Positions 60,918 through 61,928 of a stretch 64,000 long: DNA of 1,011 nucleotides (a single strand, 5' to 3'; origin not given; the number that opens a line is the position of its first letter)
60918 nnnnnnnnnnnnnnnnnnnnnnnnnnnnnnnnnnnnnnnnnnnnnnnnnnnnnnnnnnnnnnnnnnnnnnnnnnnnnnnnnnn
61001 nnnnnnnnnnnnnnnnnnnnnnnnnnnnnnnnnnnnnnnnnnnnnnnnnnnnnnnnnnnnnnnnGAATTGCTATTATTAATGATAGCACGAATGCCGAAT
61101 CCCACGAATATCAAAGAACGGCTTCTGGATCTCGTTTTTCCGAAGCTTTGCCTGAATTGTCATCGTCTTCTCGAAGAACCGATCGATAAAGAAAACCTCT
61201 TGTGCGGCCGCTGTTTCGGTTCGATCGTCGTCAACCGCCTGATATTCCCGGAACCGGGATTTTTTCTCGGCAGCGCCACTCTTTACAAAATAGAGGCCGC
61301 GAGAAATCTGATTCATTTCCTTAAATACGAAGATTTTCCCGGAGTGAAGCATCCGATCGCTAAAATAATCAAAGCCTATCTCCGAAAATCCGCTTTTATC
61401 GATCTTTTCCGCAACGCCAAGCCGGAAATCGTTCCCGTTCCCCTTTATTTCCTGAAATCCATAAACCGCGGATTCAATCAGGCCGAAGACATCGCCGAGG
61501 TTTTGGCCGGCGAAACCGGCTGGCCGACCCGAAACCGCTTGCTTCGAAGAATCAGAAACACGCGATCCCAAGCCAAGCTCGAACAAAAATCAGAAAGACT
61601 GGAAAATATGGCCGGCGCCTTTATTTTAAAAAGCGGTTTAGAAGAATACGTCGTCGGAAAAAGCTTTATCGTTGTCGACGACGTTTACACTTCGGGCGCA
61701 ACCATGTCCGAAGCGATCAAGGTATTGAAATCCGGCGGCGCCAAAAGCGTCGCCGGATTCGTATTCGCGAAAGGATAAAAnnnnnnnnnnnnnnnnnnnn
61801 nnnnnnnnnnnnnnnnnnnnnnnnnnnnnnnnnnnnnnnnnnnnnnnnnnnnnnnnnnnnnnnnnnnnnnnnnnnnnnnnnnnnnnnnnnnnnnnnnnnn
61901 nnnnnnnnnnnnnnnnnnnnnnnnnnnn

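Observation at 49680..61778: Complete secretin-less type IV pilus / competence locus (pilM-N-O-B-T-C, major pilin, pilD, 3-4 minor pilins, comF)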

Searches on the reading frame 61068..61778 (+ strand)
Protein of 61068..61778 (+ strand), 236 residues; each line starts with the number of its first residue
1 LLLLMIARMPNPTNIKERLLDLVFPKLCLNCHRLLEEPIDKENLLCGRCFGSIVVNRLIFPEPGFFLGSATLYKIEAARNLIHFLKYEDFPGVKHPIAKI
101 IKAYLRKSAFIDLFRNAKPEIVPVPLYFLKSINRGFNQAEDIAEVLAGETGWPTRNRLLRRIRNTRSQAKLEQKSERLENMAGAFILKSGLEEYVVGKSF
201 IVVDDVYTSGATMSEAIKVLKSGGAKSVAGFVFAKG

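Call 4: search_protein_families(library=pfam, proteins=[window:61068-61778:+], max_evalue=0.01)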
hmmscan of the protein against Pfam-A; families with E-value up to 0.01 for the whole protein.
window:61068-61778:+ (236 aa): 2 families
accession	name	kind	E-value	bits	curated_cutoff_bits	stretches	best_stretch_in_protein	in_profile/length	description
PF00156.33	Pribosyltran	-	9.8e-08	31.9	26.3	1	180-232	79-122/158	Phosphoribosyl transferase domain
PF18912.6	DZR_2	-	7.9e-05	22.9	27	1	19-53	1-31/56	Double zinc ribbon domain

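Call 6: search_protein_families(library=ncbifam, proteins=[window:61068-61778:+], max_evalue=0.01)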
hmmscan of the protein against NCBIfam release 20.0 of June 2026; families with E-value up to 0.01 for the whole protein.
window:61068-61778:+ (236 aa): 15 families
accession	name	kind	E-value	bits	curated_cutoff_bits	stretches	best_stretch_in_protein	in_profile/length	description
TIGR00201.1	comF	subfamily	1.7e-22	80.3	233.55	1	43-234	12-189/190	ComF family protein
NF008616.0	PRK11595.1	equivalog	3e-19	69.4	304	1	27-229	36-219/227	DNA utilization protein GntX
NF002620.0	PRK02277.1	subfamily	9.3e-08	32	115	1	194-233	138-177/201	orotate phosphoribosyltransferase-like protein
TIGR01251.1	ribP_PPkin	subfamily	3.7e-06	26.1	113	1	194-229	207-242/309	ribose-phosphate diphosphokinase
NF002095.0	PRK00934.1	equivalog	8.9e-06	25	296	1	195-229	203-237/287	ribose-phosphate diphosphokinase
TIGR01367.1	pyrE_Therm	equivalog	6.1e-05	22.7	150.25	1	179-229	88-137/187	orotate phosphoribosyltransferase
NF045507.1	transregGfcR_Halo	equivalog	0.00032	20.3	300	1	175-234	134-190/215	transcriptional regulator GfcR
NF006605.0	PRK09162.1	equivalog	0.00091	18.7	181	1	183-234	84-135/183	hypoxanthine-guanine phosphoribosyltransferase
NF005299.0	PRK06827.1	subfamily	0.00092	18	327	1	194-228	262-296/383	phosphoribosylpyrophosphate synthetase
NF002686.0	PRK02458.1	equivalog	0.0012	18.4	506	1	195-228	216-249/323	ribose-phosphate diphosphokinase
TIGR01203.1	HGPRTase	equivalog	0.0017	18.1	150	1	159-229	46-117/167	hypoxanthine phosphoribosyltransferase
NF002320.0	PRK01259.1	subfamily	0.0021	17.5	297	1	195-229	212-246/316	ribose-phosphate diphosphokinase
NF005537.0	PRK07199.1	subfamily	0.0025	16.9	322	1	196-229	210-243/301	ribose-phosphate diphosphokinase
NF002844.0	PRK03092.1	equivalog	0.0035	16.6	438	1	195-228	221-254/326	ribose-phosphate diphosphokinase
NF005592.0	PRK07322.1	subfamily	0.0086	15.5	143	1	186-230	109-153/180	adenine phosphoribosyltransferase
